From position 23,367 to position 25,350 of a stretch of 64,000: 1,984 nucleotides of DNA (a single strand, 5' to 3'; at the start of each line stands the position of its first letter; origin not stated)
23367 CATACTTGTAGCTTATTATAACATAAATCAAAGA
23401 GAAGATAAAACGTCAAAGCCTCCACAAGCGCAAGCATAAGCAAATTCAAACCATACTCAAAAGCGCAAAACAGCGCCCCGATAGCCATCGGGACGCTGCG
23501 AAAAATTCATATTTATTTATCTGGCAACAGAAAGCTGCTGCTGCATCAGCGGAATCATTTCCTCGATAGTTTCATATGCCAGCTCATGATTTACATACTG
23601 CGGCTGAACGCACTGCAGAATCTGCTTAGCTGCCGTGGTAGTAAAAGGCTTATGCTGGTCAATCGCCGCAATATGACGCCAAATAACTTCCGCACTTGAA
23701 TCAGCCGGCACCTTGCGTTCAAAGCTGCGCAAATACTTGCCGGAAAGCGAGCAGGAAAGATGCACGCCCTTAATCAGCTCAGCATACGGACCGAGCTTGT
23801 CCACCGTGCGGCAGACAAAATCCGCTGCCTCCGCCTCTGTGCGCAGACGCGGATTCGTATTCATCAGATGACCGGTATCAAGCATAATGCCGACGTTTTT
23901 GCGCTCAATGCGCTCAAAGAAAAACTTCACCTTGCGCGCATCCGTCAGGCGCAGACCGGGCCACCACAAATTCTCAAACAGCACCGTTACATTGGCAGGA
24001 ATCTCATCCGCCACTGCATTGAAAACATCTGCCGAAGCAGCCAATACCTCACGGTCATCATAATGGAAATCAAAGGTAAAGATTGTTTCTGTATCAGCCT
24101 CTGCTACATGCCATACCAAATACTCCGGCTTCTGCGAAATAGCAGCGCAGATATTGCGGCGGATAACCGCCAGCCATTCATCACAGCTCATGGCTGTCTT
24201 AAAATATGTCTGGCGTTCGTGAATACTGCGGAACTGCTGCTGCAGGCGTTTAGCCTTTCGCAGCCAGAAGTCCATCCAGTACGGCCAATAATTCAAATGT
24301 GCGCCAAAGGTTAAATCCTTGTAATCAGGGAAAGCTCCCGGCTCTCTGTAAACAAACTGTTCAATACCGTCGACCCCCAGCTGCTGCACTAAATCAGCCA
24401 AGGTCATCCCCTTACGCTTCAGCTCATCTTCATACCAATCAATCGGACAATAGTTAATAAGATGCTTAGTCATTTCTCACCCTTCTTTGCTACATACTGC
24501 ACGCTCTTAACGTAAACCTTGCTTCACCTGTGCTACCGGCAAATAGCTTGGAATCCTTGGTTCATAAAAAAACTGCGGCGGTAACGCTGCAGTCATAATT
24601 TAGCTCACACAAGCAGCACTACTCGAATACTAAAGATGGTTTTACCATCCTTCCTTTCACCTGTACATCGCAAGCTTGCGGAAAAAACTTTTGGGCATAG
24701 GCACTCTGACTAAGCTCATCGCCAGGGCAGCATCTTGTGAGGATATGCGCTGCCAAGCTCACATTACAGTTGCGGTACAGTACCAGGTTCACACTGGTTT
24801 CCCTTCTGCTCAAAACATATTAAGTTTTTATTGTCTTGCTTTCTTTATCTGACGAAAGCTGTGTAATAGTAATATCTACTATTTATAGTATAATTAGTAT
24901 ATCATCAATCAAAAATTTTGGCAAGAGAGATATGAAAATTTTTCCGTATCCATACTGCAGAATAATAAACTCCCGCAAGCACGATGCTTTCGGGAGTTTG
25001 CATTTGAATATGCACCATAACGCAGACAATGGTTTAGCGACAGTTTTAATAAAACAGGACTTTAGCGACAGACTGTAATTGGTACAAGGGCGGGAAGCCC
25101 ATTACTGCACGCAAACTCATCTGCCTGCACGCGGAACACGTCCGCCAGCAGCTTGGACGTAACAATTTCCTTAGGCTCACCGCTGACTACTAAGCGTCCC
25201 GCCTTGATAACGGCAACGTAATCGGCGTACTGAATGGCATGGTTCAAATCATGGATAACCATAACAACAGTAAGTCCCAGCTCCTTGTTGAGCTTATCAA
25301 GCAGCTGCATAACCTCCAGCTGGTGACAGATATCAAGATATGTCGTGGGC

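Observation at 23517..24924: Cobalamin riboswitch controlling an uncharacterised xylose-isomerase-fold TIM-barrel gene, while the adjacent B12/siderophore-type ABC importer has none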

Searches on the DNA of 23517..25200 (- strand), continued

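Call 40: search_rna_families(sources=[L019, L021, L027, L028, L055, L040, L020, L063], threshold=evalue, max_evalue=1, show_alignments=2)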
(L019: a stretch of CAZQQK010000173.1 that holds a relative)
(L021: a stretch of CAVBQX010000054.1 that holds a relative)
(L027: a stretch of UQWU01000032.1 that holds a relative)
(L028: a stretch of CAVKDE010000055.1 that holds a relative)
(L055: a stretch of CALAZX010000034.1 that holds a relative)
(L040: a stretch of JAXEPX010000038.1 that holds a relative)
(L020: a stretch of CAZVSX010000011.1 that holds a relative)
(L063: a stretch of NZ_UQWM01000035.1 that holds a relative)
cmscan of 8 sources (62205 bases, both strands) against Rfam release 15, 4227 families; matches with E-value up to 1: 10.
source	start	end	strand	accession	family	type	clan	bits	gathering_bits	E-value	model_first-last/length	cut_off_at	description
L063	6378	6571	+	RF00174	Cobalamin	Cis-reg; riboswitch;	CL00101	105.7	31.5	1.9e-25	1-189/189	no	Cobalamin riboswitch aptamer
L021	7364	7472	+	RF00162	SAM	Cis-reg; riboswitch;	CL00012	80.1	44.4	2.9e-17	1-108/108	no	SAM riboswitch aptamer (S box leader)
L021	329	513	+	RF01482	AdoCbl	Cis-reg; riboswitch;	CL00101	56.6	50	9.5e-08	1-149/149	no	AdoCbl (Cobalamin/B12) riboswitch aptamer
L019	115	288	+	RF01482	AdoCbl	Cis-reg; riboswitch;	CL00101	50.3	50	2.9e-06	1-149/149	no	AdoCbl (Cobalamin/B12) riboswitch aptamer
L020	2860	3044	+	RF01482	AdoCbl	Cis-reg; riboswitch;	CL00101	48.1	50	9.4e-06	1-149/149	no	AdoCbl (Cobalamin/B12) riboswitch aptamer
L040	6697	6878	+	RF00174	Cobalamin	Cis-reg; riboswitch;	CL00101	40.7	31.5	7.4e-07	1-189/189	no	Cobalamin riboswitch aptamer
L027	6633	6817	+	RF00174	Cobalamin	Cis-reg; riboswitch;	CL00101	38.7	31.5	2.8e-06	1-189/189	no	Cobalamin riboswitch aptamer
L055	1429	1560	+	RF01689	AdoCbl-II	Cis-reg; riboswitch;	CL00101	32.1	36.5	0.0012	1-81/81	no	AdoCbl-II (Cobalamin/B12) riboswitch aptamer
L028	1561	1604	+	RF00143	mir-6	Gene; miRNA;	CL00083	31.1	58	0.14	1-74/74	no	mir-6 microRNA precursor family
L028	1766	1858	+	RF00174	Cobalamin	Cis-reg; riboswitch;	CL00101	30.5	31.5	0.00061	51-163/189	no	Cobalamin riboswitch aptamer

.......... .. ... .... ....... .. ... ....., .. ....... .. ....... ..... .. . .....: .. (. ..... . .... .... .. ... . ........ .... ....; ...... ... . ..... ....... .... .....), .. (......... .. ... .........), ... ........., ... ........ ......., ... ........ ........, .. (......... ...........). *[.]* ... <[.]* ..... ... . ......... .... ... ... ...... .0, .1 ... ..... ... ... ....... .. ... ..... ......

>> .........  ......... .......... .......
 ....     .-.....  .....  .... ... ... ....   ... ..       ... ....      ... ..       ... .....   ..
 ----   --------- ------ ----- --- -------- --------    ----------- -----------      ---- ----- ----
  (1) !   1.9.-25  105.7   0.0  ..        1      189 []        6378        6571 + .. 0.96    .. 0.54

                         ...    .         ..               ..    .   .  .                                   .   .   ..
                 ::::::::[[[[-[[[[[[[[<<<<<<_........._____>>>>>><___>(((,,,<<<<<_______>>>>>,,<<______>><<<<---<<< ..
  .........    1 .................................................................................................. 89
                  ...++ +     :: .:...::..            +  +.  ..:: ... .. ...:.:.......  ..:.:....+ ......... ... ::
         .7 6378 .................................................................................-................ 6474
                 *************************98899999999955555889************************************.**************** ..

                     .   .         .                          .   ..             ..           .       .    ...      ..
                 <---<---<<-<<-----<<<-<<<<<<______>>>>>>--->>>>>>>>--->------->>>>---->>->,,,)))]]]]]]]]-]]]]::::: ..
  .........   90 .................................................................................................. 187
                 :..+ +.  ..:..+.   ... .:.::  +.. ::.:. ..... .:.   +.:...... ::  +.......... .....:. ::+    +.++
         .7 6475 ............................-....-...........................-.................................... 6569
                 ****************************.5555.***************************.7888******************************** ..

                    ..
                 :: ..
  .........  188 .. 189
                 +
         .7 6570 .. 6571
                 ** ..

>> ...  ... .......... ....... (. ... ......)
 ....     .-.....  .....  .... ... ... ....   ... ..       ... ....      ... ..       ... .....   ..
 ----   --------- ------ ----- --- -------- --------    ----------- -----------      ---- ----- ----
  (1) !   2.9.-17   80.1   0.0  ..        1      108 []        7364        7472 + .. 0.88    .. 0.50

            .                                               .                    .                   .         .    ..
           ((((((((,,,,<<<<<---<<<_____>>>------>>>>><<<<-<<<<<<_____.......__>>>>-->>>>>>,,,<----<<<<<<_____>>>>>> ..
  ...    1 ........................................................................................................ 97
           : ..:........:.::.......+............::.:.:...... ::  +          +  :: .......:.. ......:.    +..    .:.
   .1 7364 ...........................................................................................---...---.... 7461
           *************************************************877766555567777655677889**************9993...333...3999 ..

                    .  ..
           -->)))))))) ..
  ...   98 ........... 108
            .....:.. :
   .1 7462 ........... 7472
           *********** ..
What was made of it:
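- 24648..24828 (-): Cobalamin (AdoCbl-type) riboswitch aptamer. Outer stem 24807-24815 with 24689-24697, a GGGAA junction, a P4-like hairpin, a CCGC loop, the ACUGU/AGUCAG P6 stem with a 49-nt extension, and the B12-box region. Homologous leaders pass Rfam thresholds (call 40).
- On Cobalamin riboswitch (Rfam CL00101): Homologous leaders do meet it: L021 56.6, L019 50.3, L040 40.7, L027 38.7 and L063 105.7 bits (call 40).
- Checked: Homologous leaders in front of orthologous genes score above threshold: L021 56.6 and L019 50.3 bits for RF01482, and L040 40.7, L027 38.7 and L063 105.7 bits for RF00174 (call 40).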

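Call 53: build_rna_model(alignment_id=A2, structure=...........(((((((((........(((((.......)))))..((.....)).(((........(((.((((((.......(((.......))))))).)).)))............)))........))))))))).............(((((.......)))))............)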
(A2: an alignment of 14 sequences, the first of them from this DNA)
Model R1 built from alignment A2 (14 sequences, 183 columns); structure: as given.
model positions 171; base pairs 36; branch points 3; effective number of sequences 2.12; information 0.59 bits per position. Calibrated on 0.2 Mb of random sequence (short: E-values are rough).
structure used (alignment columns):
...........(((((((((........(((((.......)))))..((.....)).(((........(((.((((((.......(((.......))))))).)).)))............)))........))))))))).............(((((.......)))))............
